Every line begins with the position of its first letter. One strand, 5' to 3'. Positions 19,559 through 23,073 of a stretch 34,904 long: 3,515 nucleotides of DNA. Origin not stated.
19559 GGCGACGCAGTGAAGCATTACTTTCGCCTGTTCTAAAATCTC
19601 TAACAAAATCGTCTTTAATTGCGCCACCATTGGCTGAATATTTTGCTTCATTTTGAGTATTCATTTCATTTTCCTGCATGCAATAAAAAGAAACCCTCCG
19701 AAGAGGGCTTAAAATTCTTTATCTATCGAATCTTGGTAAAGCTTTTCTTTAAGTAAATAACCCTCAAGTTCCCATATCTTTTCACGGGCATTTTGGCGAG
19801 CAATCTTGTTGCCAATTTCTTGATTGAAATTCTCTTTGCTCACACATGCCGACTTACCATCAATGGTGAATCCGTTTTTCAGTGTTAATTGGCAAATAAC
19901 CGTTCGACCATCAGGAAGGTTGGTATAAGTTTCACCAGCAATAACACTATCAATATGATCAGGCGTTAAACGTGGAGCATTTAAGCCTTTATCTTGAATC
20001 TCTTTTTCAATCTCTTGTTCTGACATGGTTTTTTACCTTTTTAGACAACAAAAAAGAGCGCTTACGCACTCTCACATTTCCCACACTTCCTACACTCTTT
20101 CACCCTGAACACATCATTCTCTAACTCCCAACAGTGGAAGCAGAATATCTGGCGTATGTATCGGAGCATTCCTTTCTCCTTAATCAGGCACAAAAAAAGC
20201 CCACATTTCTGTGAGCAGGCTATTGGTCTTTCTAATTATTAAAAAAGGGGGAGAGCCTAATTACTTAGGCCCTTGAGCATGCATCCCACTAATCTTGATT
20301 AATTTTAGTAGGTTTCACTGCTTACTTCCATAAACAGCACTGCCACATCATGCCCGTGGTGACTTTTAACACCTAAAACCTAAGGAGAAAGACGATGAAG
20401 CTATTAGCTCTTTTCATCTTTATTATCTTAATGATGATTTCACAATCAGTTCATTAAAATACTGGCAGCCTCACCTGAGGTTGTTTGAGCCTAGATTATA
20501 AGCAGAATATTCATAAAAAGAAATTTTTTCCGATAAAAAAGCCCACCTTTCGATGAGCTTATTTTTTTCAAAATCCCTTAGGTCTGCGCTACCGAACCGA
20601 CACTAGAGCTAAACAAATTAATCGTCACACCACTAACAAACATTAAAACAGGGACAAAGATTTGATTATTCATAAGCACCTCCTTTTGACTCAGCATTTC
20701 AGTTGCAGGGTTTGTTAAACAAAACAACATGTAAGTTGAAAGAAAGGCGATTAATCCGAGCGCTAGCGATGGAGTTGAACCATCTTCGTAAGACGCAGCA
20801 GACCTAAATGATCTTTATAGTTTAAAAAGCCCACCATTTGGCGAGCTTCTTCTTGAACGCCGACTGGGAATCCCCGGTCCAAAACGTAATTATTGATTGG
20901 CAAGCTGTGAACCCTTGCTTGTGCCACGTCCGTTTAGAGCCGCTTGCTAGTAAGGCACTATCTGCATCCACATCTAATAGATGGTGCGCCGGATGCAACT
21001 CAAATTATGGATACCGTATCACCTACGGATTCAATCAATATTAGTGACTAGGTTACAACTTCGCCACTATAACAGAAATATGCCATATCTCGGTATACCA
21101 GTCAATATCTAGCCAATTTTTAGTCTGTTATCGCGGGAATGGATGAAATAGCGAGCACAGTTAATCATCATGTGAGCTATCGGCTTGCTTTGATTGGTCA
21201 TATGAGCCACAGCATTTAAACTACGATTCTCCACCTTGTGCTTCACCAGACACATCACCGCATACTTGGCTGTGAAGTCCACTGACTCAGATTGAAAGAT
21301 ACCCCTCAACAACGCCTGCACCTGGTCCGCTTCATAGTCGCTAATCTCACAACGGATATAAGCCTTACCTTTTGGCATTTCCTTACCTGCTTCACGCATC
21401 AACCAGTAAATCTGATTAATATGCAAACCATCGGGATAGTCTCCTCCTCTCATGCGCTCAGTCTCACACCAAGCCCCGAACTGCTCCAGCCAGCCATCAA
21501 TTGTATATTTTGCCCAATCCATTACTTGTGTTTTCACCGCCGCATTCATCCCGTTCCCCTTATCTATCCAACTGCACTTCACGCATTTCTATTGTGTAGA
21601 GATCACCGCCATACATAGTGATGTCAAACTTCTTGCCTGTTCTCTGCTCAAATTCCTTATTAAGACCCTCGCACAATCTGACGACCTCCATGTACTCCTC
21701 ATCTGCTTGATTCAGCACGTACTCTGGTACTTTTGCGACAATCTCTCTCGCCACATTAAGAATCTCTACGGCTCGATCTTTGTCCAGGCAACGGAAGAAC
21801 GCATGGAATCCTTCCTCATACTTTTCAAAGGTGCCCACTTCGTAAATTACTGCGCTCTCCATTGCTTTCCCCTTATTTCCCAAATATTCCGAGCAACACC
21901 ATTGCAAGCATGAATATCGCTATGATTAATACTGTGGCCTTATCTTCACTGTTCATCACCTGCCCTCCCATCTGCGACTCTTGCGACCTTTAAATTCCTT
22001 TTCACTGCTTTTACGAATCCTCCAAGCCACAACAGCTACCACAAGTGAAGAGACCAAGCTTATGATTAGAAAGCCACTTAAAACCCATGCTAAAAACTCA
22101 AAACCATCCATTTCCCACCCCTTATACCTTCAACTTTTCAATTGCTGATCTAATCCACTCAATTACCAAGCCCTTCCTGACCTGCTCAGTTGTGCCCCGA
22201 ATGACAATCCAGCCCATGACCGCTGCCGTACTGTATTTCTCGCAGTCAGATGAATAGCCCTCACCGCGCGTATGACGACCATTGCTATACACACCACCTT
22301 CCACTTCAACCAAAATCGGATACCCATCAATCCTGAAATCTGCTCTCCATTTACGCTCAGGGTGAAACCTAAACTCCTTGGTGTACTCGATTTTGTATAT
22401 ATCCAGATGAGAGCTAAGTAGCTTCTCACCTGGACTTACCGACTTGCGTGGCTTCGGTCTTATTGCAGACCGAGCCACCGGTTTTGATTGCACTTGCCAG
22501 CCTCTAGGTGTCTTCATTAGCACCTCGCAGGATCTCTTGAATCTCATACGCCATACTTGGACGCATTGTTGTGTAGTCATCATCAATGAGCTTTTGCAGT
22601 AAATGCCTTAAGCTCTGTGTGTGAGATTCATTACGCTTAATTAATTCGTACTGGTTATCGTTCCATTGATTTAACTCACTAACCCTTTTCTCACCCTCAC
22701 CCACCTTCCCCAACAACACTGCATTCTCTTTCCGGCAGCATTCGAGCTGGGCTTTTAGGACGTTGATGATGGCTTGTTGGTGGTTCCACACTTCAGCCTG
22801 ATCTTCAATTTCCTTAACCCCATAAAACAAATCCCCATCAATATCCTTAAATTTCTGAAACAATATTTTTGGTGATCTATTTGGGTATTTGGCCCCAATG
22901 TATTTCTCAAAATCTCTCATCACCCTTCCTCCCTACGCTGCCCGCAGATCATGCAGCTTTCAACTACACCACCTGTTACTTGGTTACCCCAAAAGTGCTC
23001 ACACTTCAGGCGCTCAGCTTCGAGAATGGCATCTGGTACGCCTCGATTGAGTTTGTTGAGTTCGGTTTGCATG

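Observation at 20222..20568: Type I toxin-antitoxin-like locus: 20-aa hydrophobic ORF opposed by an antisense promoter with a perfect TATAAT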

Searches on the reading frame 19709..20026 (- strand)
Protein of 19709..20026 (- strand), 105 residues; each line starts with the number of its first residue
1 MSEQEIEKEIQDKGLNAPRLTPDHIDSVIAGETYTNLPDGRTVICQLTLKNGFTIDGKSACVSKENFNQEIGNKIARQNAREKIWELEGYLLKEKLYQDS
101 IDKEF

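Call 8: search_protein_families(library=pfam, proteins=[window:19709-20026:-], max_evalue=0.01)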
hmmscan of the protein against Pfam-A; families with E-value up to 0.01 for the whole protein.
window:19709-20026:- (105 aa): 1 family
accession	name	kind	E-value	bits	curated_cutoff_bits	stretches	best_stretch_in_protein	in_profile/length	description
PF13876.11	Phage_gp49_66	-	2.9e-31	108.3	27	1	20-96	1-82/82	Phage protein (N4 Gp49/phage Sf6 gene 66) family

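Call 10: search_protein_families(library=phrogs, proteins=[window:19709-20026:-], max_evalue=0.01)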
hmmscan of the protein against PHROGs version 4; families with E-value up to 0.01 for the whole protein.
window:19709-20026:- (105 aa): 7 families
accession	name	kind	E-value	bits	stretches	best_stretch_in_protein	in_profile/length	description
phrog_322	-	unknown function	4e-51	175.7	1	1-99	6-106/239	-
phrog_3934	-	unknown function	5.1e-41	142.1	1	1-101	5-105/336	-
phrog_16684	-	unknown function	1.9e-25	89.7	1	44-98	23-77/78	-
phrog_37939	-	unknown function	4.5e-17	63.4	1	3-93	5-102/308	-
phrog_9467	-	unknown function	7.6e-16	59.2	1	20-94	76-149/155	-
phrog_4435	-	unknown function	2.3e-11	45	1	19-91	8-84/252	-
phrog_34966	-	unknown function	0.0037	18.1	1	40-86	144-191/199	-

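Call 17: find_encoding_contigs(protein=window:19709-20026:-, flank=4000, max_places=10)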
Protein window:19709-20026:- (105 aa): 10 contigs read that carry it; 5 places shown.
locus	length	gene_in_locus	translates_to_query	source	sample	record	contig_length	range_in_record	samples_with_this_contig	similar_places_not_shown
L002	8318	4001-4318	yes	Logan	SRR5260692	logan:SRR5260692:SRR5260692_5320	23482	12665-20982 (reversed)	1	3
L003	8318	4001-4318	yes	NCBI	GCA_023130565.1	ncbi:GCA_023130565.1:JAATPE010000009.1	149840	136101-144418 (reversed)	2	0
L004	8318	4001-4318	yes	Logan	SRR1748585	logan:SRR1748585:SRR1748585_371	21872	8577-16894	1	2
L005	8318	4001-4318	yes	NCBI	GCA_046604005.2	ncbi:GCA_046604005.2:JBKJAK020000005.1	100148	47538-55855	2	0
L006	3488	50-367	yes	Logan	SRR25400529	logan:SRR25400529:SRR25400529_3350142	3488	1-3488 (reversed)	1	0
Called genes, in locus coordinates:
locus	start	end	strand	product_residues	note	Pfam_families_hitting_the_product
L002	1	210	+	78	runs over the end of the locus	-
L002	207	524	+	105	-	-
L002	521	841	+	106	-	-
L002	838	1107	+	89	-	-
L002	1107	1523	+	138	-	-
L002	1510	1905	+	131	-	-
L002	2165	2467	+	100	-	-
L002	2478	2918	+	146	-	-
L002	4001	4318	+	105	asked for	PF13876:Phage_gp49_66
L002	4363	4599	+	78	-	-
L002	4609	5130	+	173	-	PF03592:Terminase_2 (weak)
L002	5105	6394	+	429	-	PF04466:Terminase_3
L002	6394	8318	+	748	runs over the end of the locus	PF16510:P22_portal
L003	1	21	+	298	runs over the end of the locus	-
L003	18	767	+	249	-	PF01695:IstB_IS21, PF00308:Bac_DnaA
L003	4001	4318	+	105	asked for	PF13876:Phage_gp49_66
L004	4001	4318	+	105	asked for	PF13876:Phage_gp49_66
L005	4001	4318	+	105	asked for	PF13876:Phage_gp49_66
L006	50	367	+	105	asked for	PF13876:Phage_gp49_66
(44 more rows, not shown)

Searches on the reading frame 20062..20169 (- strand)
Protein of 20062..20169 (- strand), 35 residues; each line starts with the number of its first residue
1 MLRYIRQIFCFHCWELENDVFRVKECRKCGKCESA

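Call 10: search_protein_families(library=phrogs, proteins=[window:20062-20169:-], max_evalue=0.01)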
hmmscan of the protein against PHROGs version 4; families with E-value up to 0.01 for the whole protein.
window:20062-20169:- (35 aa): 2 families
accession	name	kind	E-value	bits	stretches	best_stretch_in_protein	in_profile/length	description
phrog_7696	-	unknown function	0.00045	21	1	2-32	20-54/78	-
phrog_4188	-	unknown function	0.0028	18.4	1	2-33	10-46/50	-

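Call 31: search_protein_families(library=ncbifam, proteins=[window:20065-20169:-], max_evalue=10)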
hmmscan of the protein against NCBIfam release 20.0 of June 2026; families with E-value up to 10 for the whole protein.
seq(35 aa): 1 family
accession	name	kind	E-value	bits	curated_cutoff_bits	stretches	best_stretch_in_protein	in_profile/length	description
NF041259.1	mono_DmmA_fam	domain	0.028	14.7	60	1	6-33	50-77/101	dimethylamine monooxygenase subunit DmmA family protein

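Call 32: search_protein_families(library=pfam, proteins=[window:20065-20169:-], max_evalue=10)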
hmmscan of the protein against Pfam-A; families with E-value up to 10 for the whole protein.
seq(35 aa): 4 families
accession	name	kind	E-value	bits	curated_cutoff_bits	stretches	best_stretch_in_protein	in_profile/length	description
PF22289.1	DmmA-like_C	-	0.014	15.8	27.4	1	7-30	1-25/44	Dimethylamine monooxygenase subunit DmmA-like, C-terminal domain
PF12172.15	zf-ChsH2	-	0.1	12.9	23.2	2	4-15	22-33/37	ChsH2, rubredoxin-like zinc ribbon domain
PF13248.11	Zn_ribbon_3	-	0.15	12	27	1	6-13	15-22/26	zinc-ribbon domain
PF12800.12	Fer4_4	-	0.96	10.5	24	1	25-35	3-13/17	4Fe-4S binding domain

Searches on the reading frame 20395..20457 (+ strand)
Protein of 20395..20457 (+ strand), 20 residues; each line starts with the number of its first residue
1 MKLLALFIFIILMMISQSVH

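Call 10: search_protein_families(library=phrogs, proteins=[window:20395-20457:+], max_evalue=0.01)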
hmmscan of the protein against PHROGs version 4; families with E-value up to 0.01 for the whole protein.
window:20395-20457:+ (20 aa): 0 families

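Call 31: search_protein_families(library=ncbifam, proteins=[window:20395-20454:+], max_evalue=10)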
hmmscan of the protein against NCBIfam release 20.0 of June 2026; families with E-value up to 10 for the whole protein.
seq(20 aa): 1 family
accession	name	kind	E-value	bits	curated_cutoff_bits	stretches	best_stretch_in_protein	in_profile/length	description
NF041599.1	reg_PtrA_PA2808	domain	0.31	11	31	1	1-18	1-18/46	co-regulatory protein PtrA N-terminal domain-containing protein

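Call 32: search_protein_families(library=pfam, proteins=[window:20395-20454:+], max_evalue=10)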
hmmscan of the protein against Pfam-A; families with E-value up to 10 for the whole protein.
seq(20 aa): 0 families

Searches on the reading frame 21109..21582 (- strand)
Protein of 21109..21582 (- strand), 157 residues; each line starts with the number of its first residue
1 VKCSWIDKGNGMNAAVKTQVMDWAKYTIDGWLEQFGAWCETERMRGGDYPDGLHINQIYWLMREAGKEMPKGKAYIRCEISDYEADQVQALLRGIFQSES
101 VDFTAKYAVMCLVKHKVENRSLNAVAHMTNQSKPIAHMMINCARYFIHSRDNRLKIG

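Call 8: search_protein_families(library=pfam, proteins=[window:21109-21582:-], max_evalue=0.01)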
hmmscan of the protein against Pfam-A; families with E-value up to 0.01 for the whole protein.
window:21109-21582:- (157 aa): 0 families

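Call 10: search_protein_families(library=phrogs, proteins=[window:21109-21582:-], max_evalue=0.01)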
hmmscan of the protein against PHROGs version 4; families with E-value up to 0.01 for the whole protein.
window:21109-21582:- (157 aa): 1 family
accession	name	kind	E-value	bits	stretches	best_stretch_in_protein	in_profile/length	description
phrog_79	-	transcription regulation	2.8e-26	93.1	1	12-156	6-142/156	anti-termination protein Q-like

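Call 15: find_encoding_contigs(protein=window:21109-21582:-, flank=4000, max_places=10)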
Protein window:21109-21582:- (157 aa): no gene with exactly this product is on record in the collection.

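Call 16: find_encoding_contigs(protein=window:21109-21549:-, flank=4000, max_places=10)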
Protein window:21109-21549:- (146 aa): 4 contigs read that carry it; 1 place shown.
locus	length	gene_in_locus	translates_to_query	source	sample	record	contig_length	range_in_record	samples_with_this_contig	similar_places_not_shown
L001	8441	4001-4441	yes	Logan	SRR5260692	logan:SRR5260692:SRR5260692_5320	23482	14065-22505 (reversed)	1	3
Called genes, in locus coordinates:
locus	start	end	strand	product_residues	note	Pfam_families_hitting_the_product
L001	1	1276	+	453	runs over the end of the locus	PF00772:DnaB, PF03796:DnaB_C, PF13481:AAA_25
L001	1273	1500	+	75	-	-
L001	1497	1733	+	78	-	-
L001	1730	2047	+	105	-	-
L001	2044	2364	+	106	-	-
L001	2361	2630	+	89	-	-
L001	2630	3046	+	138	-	-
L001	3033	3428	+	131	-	-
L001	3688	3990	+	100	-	-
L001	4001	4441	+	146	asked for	-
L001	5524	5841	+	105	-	PF13876:Phage_gp49_66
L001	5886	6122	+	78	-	-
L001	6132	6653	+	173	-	PF03592:Terminase_2 (weak)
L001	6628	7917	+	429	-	PF04466:Terminase_3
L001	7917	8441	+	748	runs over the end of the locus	PF16510:P22_portal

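Call 24: find_related_loci(query=window:21109-21549:-, collection=viral_contigs, flank=3500)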
Query window:21109-21549:- (146 aa) in viral_contigs; peptide patterns used: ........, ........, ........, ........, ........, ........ (x = any residue, [..] = any of these).
71 stretches matched a pattern; 64 encode a relative of the query (tblastn E <= 1e-3); 63 distinct loci.
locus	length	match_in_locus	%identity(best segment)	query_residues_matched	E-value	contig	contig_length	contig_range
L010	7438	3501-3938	99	1-146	3e-100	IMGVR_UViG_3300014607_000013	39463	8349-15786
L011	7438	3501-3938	99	1-146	3e-100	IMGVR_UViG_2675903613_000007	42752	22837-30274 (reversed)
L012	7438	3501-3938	99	1-146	8e-100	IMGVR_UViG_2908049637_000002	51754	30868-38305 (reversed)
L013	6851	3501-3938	99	1-146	8e-100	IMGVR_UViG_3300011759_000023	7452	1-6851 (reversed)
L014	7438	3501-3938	91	1-146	5e-91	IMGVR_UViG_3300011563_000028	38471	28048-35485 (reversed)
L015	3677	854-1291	91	1-146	1e-91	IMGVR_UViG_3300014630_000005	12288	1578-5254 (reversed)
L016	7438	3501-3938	90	1-146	2e-90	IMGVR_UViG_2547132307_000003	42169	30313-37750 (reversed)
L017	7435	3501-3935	89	1-145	3e-89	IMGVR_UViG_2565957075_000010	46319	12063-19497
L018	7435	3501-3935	89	1-145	3e-89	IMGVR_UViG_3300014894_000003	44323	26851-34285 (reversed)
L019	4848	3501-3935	89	1-145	3e-89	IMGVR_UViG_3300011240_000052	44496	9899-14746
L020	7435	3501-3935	88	1-145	7e-89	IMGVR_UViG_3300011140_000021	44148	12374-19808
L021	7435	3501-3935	86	1-145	1e-87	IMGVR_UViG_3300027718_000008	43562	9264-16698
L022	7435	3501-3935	86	1-145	3e-87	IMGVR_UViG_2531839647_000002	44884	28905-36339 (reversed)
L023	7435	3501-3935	88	1-145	2e-86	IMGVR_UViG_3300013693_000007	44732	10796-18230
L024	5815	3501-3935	86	1-145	3e-86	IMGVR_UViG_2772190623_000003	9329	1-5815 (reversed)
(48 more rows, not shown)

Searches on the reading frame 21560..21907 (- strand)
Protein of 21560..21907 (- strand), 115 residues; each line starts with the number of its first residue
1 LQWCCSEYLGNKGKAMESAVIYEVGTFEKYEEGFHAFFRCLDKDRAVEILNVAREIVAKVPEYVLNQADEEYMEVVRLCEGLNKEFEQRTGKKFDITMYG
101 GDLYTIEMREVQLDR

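Call 8: search_protein_families(library=pfam, proteins=[window:21560-21907:-], max_evalue=0.01)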
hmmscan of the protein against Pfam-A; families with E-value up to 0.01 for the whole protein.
window:21560-21907:- (115 aa): 0 families

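Call 10: search_protein_families(library=phrogs, proteins=[window:21560-21907:-], max_evalue=0.01)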
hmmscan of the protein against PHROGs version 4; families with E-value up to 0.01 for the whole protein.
window:21560-21907:- (115 aa): 1 family
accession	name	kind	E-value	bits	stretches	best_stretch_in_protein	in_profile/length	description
phrog_13967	-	unknown function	4.5e-22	79.1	1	20-114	2-96/97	-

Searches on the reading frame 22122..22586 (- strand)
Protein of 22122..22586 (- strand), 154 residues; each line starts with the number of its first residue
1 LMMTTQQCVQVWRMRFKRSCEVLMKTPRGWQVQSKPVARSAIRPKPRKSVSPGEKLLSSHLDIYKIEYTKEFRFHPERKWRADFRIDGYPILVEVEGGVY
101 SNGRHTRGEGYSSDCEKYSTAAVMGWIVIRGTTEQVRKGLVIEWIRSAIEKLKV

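Call 8: search_protein_families(library=pfam, proteins=[window:22122-22586:-], max_evalue=0.01)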
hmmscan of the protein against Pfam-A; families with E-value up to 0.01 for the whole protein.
window:22122-22586:- (154 aa): 0 families

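Call 10: search_protein_families(library=phrogs, proteins=[window:22122-22586:-], max_evalue=0.01)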
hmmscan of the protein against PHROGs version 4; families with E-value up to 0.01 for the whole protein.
window:22122-22586:- (154 aa): 3 families
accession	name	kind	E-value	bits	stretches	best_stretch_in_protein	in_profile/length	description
phrog_503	-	unknown function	4.3e-45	154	1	33-152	14-133/144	-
phrog_12476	-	unknown function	1.3e-16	61.3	1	80-150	2-72/85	-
phrog_4538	-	unknown function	0.0002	21.4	1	48-98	228-278/447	-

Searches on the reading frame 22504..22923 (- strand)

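Call 8: search_protein_families(library=pfam, proteins=[window:22504-22923:-], max_evalue=0.01)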
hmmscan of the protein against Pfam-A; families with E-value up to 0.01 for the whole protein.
window:22504-22923:- (139 aa): 2 families
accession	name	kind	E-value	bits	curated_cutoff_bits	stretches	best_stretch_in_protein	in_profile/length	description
PF23267.1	ENOX1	-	0.0017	18.8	27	0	23-63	67-107/110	ENOX1-like domain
PF00969.24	MHC_II_beta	-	0.0076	16.9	20.9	0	40-66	43-70/75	Class II histocompatibility antigen, beta domain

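Call 10: search_protein_families(library=phrogs, proteins=[window:22504-22923:-], max_evalue=0.01)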
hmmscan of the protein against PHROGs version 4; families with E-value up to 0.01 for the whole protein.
window:22504-22923:- (139 aa): 0 families
